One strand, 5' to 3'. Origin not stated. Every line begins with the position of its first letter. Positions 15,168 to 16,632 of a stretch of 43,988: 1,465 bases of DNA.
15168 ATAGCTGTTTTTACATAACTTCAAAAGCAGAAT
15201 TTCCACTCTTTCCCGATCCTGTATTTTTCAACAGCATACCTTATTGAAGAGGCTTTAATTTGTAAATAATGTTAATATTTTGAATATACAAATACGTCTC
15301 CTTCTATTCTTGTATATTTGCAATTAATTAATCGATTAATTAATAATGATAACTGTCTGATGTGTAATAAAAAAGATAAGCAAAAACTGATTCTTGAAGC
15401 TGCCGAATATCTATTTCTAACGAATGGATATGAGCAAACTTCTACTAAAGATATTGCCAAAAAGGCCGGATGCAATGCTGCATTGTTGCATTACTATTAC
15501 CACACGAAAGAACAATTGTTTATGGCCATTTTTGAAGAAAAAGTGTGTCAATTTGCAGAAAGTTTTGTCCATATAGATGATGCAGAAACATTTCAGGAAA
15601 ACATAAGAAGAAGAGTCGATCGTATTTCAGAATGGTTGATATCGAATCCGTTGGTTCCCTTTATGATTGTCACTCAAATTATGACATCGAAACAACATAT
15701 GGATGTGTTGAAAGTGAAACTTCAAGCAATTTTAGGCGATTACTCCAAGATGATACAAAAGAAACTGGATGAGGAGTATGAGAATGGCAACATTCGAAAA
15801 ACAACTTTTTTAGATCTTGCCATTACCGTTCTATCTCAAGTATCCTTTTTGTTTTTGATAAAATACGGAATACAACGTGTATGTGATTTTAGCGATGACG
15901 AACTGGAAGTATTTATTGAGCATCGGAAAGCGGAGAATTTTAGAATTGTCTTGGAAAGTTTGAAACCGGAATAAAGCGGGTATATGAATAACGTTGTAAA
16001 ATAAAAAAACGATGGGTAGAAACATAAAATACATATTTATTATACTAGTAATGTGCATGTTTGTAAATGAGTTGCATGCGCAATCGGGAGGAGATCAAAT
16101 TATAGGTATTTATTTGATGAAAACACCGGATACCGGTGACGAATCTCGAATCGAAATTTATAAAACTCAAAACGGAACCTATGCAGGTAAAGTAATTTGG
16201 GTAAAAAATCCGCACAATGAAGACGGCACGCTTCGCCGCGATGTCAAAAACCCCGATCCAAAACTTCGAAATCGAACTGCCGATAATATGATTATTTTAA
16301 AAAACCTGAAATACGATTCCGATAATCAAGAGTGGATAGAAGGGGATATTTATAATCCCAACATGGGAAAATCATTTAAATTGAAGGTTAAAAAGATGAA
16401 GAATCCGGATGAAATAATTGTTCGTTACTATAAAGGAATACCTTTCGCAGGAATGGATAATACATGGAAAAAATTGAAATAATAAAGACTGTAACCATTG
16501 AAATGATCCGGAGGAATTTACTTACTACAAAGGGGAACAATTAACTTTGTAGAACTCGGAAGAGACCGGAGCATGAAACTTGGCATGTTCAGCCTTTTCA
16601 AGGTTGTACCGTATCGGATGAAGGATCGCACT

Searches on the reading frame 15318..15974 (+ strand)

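Call 45: search_protein_families(library=pfam, max_evalue=0.00001, proteins=[window:15318-15974:+])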
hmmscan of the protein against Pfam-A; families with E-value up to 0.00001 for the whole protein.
window:15318-15974:+ (218 aa): 1 family
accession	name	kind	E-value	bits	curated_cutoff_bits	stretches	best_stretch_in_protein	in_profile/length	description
PF00440.29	TetR_N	-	2.7e-13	49.9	24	1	25-71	1-47/47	Bacterial regulatory proteins, tetR family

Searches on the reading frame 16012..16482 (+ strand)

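Call 45: search_protein_families(library=pfam, max_evalue=0.00001, proteins=[window:16012-16482:+])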
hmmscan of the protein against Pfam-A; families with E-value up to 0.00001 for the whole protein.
window:16012-16482:+ (156 aa): 1 family
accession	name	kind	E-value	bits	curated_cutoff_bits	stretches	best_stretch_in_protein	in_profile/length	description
PF09917.15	DUF2147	-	6.8e-24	85.1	27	1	37-154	4-112/112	Uncharacterized protein conserved in bacteria (DUF2147)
